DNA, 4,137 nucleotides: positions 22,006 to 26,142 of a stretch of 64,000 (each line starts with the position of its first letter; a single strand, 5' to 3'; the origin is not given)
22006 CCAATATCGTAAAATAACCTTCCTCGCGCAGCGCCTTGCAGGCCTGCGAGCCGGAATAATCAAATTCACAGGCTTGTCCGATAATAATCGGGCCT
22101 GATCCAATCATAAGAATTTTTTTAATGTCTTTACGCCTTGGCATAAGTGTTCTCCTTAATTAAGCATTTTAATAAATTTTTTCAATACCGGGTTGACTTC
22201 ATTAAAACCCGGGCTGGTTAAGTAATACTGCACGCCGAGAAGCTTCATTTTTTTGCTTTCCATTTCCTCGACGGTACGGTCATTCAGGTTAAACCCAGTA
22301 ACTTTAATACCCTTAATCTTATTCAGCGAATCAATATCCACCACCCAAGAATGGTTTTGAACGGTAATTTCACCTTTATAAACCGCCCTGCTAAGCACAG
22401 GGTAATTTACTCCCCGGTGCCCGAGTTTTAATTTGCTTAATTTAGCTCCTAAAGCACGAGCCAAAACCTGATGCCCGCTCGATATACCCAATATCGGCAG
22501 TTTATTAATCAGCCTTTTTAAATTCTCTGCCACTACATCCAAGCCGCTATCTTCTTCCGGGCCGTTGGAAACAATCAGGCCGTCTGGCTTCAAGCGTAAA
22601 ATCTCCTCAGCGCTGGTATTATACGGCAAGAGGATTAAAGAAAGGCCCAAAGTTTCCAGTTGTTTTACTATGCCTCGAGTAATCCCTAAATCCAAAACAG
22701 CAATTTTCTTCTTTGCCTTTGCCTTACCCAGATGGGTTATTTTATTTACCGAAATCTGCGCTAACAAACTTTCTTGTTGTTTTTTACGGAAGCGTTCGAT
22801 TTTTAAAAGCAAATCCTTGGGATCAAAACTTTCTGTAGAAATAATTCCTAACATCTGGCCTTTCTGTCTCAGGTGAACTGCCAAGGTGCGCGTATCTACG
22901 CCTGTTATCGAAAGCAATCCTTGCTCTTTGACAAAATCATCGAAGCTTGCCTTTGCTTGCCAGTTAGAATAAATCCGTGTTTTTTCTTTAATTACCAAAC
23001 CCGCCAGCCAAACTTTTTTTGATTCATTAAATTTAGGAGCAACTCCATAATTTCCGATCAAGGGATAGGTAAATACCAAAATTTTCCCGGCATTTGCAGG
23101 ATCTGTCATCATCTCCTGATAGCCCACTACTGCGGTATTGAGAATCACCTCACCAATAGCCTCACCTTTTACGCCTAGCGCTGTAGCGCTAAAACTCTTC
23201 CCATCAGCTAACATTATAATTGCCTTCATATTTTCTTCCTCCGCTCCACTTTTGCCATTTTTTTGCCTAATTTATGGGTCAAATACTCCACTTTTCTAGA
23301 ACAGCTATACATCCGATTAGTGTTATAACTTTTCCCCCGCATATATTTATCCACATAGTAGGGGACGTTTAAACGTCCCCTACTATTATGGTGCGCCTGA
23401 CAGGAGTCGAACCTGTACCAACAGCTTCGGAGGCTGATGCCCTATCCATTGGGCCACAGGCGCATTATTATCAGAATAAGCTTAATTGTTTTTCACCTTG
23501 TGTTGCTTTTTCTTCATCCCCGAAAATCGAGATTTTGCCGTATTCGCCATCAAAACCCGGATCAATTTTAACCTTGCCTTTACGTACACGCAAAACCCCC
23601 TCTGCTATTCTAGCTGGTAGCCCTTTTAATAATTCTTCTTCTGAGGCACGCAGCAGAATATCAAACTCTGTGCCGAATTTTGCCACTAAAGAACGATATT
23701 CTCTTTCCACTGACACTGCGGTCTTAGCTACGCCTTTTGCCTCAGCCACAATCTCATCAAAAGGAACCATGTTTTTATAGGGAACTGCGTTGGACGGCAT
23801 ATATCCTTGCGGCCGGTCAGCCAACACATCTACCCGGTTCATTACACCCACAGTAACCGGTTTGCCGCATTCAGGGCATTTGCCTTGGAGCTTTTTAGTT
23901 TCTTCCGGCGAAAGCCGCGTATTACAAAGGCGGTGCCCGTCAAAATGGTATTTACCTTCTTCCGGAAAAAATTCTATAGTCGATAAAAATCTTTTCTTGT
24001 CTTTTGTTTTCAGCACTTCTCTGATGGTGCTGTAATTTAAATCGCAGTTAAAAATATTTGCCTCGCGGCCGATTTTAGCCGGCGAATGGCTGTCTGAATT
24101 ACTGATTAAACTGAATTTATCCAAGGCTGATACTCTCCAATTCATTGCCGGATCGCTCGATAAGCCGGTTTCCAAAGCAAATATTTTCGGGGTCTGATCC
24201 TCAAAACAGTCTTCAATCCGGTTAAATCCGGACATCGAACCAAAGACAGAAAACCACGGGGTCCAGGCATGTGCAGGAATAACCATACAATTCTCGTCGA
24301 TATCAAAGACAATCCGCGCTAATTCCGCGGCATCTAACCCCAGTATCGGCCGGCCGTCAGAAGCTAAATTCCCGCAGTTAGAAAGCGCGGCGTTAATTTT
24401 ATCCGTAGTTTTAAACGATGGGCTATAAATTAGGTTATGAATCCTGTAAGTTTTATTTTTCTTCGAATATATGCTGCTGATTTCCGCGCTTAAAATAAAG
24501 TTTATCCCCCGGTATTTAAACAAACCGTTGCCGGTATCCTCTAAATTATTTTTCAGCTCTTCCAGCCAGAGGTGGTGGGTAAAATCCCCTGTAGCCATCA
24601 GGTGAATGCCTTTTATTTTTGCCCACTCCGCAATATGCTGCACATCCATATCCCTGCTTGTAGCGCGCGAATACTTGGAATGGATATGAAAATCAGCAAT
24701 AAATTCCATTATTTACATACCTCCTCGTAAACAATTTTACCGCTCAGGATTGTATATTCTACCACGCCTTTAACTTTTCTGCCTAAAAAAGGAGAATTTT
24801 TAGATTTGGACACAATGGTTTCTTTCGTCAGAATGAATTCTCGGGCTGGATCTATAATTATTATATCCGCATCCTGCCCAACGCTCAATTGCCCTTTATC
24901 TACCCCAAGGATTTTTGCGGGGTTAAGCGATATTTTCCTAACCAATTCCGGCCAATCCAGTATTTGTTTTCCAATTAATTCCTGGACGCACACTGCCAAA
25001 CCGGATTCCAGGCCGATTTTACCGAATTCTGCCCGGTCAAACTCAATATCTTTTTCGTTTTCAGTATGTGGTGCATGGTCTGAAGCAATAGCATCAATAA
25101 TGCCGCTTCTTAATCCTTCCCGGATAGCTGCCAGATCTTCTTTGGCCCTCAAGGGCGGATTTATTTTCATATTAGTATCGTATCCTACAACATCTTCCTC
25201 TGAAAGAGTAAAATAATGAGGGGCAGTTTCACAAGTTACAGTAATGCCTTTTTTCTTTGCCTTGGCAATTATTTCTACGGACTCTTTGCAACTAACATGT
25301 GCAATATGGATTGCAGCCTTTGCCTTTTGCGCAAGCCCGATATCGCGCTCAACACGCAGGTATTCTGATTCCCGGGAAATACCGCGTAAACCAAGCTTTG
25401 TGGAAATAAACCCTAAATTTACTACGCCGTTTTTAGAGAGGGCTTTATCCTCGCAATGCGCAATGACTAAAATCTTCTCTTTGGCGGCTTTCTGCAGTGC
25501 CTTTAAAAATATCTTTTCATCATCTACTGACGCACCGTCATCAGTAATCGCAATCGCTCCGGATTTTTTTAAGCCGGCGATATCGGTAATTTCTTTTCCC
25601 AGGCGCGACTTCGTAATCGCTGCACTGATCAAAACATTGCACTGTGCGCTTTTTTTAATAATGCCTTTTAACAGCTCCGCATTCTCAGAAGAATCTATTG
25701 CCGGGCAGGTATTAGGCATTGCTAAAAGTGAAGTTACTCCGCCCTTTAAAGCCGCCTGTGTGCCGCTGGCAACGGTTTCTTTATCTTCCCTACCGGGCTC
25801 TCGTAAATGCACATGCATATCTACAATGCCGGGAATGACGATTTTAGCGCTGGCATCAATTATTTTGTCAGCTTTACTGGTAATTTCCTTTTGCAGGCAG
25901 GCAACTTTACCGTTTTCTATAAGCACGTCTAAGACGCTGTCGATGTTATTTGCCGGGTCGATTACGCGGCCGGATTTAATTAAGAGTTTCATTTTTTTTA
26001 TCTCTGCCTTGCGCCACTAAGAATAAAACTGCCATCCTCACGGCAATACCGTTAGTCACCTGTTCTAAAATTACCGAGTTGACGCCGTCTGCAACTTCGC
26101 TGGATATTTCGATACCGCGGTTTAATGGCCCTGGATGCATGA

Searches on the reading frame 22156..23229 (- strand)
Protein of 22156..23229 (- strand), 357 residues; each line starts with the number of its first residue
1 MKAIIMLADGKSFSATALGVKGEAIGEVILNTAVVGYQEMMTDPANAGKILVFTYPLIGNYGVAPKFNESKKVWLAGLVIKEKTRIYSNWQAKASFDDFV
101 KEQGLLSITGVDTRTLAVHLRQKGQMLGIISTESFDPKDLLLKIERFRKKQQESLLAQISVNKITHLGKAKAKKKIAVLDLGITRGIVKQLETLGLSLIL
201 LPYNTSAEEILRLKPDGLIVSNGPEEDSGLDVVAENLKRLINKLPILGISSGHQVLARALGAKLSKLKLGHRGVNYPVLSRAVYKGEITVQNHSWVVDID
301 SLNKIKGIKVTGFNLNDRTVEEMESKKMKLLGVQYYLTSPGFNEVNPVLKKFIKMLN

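Call 67: search_protein_families(library=pfam, proteins=[window:22156-23229:-], max_evalue=0.0001)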
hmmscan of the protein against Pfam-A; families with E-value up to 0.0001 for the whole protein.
window:22156-23229:- (357 aa): 2 families
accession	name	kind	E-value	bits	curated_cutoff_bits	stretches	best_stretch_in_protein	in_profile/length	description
PF00988.28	CPSase_sm_chain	-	6.6e-44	149.2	27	1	5-130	1-126/126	Carbamoyl-phosphate synthase small chain, CPSase domain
PF00117.34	GATase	-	1.3e-31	110.2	22.8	1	178-335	2-169/190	Glutamine amidotransferase class-I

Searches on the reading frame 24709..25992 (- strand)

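Call 67: search_protein_families(library=pfam, proteins=[window:24709-25992:-], max_evalue=0.0001)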
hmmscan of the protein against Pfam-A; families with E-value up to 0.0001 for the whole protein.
window:24709-25992:- (427 aa): 3 families
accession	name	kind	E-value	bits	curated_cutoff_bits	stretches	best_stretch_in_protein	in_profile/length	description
PF01979.26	Amidohydro_1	-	1.1e-33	117.3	25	1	51-421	1-345/345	Amidohydrolase family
PF07969.17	Amidohydro_3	-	2.9e-15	57.2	29.7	1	340-422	402-472/472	Amidohydrolase family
PF12890.13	DHOase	-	2.1e-12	47.8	21.2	1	50-238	2-142/142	Dihydro-orotase-like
